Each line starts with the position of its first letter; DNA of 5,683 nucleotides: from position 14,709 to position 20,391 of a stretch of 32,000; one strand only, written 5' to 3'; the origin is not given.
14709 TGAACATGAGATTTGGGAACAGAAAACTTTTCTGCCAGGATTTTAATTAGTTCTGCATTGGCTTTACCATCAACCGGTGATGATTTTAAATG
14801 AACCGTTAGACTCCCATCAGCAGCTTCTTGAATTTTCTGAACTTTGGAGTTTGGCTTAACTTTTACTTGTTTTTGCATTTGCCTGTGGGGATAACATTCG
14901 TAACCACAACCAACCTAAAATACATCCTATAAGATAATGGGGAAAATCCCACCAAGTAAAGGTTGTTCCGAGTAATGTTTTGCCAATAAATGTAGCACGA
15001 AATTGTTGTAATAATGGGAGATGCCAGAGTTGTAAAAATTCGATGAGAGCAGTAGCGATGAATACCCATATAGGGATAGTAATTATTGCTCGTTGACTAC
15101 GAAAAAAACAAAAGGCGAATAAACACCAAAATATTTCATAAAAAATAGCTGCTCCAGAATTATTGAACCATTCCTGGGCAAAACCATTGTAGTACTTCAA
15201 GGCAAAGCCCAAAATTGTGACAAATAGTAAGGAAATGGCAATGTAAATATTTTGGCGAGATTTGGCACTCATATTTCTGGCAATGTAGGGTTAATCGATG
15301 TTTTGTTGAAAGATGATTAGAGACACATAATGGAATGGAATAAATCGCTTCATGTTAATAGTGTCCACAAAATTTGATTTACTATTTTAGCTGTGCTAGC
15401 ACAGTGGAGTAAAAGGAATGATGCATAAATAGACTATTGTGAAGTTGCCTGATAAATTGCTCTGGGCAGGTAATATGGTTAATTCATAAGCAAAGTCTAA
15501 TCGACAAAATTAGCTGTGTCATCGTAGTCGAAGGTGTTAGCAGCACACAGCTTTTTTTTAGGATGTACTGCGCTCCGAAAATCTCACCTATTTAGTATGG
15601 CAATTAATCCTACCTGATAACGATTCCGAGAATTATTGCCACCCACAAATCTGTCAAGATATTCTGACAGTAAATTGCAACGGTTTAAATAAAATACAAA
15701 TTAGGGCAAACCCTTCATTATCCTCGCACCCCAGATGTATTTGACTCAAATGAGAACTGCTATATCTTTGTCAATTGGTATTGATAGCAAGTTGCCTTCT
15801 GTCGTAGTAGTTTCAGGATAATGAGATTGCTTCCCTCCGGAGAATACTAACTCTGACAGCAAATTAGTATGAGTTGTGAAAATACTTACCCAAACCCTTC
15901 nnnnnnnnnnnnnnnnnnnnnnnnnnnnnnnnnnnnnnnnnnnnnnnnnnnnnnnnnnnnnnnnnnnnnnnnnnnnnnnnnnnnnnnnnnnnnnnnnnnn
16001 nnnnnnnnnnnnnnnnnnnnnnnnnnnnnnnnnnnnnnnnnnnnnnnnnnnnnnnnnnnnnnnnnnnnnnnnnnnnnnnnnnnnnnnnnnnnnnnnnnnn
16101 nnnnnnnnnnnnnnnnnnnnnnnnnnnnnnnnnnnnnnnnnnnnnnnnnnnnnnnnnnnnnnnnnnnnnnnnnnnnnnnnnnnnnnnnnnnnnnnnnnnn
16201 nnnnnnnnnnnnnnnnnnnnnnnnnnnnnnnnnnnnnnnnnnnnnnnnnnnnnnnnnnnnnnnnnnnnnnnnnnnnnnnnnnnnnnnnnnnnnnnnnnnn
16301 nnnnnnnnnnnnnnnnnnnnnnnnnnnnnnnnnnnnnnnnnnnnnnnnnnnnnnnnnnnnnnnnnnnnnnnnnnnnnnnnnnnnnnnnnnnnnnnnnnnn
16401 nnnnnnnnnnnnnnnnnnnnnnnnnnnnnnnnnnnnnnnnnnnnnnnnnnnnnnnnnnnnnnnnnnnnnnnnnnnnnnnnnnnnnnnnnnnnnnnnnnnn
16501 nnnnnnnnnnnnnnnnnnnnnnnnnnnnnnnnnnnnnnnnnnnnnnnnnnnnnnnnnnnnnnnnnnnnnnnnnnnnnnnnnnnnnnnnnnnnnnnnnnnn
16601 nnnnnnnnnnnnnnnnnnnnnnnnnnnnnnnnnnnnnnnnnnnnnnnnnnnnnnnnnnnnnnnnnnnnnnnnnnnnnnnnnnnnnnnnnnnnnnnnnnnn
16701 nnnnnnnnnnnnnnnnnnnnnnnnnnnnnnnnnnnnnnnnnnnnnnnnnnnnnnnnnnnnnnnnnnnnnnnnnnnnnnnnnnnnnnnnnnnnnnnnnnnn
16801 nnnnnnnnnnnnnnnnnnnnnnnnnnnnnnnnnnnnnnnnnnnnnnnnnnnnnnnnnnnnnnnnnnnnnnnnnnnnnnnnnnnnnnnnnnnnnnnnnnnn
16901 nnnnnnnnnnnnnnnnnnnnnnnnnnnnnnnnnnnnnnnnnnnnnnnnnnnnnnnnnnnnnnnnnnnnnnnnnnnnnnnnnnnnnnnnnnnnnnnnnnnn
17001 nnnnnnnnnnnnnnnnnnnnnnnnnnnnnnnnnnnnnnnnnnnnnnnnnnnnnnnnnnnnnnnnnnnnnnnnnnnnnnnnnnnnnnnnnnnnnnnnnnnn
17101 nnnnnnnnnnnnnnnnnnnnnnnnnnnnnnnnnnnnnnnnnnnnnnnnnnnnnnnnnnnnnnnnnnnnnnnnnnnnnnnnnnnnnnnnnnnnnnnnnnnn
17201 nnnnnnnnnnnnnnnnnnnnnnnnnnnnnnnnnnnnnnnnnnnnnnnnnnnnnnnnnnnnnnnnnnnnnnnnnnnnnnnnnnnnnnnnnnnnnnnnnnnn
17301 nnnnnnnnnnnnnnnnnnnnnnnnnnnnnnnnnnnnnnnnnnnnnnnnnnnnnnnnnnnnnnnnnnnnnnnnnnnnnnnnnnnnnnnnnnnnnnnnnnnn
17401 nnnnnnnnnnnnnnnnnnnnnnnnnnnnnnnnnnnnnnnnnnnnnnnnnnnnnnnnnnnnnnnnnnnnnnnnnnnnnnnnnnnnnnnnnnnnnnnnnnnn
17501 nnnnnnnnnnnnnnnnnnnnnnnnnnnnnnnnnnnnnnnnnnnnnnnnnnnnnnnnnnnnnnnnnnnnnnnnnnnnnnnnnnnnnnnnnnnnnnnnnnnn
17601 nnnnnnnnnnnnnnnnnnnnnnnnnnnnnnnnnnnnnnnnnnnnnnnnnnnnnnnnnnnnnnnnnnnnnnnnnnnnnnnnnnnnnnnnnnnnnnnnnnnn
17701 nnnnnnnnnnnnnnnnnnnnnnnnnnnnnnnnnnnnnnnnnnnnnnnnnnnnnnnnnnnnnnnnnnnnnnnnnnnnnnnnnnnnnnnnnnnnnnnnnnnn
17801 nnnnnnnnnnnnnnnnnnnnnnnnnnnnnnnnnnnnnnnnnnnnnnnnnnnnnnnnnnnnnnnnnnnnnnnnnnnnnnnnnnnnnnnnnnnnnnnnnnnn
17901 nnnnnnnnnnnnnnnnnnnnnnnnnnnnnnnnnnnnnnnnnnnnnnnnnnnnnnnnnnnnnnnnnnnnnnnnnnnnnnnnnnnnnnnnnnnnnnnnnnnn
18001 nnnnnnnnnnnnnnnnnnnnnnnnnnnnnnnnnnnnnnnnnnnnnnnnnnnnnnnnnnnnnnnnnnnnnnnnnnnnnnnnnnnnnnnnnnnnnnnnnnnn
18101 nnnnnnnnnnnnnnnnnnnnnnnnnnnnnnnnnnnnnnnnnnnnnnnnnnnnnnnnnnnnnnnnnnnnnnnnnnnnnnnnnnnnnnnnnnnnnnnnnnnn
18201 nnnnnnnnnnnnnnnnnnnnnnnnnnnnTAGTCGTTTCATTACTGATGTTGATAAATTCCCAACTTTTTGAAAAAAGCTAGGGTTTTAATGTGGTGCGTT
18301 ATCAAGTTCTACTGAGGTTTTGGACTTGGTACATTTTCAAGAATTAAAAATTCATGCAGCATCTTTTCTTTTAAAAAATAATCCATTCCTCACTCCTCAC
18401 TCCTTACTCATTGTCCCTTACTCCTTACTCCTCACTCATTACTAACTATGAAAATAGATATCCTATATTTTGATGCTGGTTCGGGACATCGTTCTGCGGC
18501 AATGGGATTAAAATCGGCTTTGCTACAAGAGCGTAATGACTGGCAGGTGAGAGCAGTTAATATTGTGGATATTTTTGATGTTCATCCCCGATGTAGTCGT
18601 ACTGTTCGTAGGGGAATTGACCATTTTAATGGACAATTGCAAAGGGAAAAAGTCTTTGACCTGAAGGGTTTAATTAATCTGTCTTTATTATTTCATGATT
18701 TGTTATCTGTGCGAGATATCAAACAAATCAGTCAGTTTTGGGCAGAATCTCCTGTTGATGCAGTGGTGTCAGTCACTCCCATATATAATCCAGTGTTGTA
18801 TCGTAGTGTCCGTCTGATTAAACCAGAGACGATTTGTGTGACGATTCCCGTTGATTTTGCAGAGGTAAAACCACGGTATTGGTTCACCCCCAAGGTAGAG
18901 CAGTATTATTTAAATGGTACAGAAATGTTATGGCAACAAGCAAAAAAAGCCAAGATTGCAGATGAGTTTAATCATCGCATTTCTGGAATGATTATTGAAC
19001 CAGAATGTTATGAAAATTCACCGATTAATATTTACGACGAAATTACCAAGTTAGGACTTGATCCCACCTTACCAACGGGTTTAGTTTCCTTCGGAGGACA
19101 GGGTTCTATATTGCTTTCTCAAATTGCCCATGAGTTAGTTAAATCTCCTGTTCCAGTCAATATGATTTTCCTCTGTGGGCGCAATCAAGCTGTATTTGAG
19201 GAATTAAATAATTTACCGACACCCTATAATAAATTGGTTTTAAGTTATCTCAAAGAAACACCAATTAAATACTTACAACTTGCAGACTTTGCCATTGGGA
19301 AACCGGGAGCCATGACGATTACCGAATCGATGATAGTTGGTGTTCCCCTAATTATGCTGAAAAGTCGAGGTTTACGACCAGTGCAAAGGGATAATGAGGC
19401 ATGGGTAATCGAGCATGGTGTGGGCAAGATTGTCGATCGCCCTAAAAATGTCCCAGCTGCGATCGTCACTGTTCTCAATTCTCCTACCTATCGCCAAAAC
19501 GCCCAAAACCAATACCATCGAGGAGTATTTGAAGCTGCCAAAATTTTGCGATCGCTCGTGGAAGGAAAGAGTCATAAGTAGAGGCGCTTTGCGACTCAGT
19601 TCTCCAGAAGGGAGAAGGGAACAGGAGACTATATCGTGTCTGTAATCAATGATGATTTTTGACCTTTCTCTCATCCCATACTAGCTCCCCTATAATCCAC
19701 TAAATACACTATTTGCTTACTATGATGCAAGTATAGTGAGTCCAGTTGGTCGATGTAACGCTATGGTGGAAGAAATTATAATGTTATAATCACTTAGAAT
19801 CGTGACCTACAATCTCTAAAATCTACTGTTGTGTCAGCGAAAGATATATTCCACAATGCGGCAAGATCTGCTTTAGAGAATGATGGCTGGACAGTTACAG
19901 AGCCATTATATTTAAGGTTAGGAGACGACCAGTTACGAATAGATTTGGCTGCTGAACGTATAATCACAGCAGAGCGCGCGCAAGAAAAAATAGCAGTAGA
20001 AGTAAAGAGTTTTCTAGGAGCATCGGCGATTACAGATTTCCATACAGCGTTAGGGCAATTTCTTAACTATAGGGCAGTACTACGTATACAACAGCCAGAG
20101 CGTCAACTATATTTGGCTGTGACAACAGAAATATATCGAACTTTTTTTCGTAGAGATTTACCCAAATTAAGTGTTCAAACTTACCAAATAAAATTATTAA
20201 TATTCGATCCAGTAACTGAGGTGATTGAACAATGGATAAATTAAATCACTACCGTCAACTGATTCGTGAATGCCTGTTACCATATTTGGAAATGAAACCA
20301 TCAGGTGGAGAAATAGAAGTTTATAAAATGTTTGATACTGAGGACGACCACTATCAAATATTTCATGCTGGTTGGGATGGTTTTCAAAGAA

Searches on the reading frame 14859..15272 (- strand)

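Call 51: search_protein_families(library=pfam, proteins=[window:14859-15272:-], max_evalue=0.001)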
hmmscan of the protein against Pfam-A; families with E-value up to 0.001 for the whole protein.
window:14859-15272:- (138 aa): 1 family
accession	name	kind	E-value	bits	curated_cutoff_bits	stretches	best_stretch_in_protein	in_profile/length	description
PF10990.13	DUF2809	-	3.1e-25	89.1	29.3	1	33-117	3-86/86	Protein of unknown function (DUF2809)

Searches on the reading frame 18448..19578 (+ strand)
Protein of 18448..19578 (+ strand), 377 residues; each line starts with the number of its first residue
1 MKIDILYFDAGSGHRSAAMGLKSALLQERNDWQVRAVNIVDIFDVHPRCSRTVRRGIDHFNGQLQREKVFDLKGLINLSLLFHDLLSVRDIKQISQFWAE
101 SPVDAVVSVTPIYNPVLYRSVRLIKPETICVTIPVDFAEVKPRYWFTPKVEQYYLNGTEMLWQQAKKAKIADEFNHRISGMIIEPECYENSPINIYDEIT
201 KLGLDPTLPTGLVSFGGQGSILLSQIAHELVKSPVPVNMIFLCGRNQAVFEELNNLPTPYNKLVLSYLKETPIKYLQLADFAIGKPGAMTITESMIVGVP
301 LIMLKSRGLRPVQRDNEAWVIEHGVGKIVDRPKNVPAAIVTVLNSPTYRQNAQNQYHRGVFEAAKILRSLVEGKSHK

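Call 51: search_protein_families(library=pfam, proteins=[window:18448-19578:+], max_evalue=0.001)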
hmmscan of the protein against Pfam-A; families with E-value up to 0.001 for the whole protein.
window:18448-19578:+ (377 aa): 1 family
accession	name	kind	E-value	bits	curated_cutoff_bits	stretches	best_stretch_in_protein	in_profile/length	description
PF04101.22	Glyco_tran_28_C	-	0.00011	22.8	22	1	236-329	30-123/166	Glycosyltransferase family 28 C-terminal domain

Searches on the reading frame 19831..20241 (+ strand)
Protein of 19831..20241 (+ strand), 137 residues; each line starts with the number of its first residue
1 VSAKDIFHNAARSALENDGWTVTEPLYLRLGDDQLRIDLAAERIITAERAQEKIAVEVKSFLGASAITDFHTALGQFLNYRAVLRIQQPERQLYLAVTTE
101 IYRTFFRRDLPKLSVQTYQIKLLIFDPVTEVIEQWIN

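Call 51: search_protein_families(library=pfam, proteins=[window:19831-20241:+], max_evalue=0.001)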
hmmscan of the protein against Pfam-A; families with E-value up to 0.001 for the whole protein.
window:19831-20241:+ (137 aa): 1 family
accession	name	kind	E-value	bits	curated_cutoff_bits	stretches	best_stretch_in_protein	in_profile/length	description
PF08814.16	XisH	-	1.8e-52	177.5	25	1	1-132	1-133/134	XisH protein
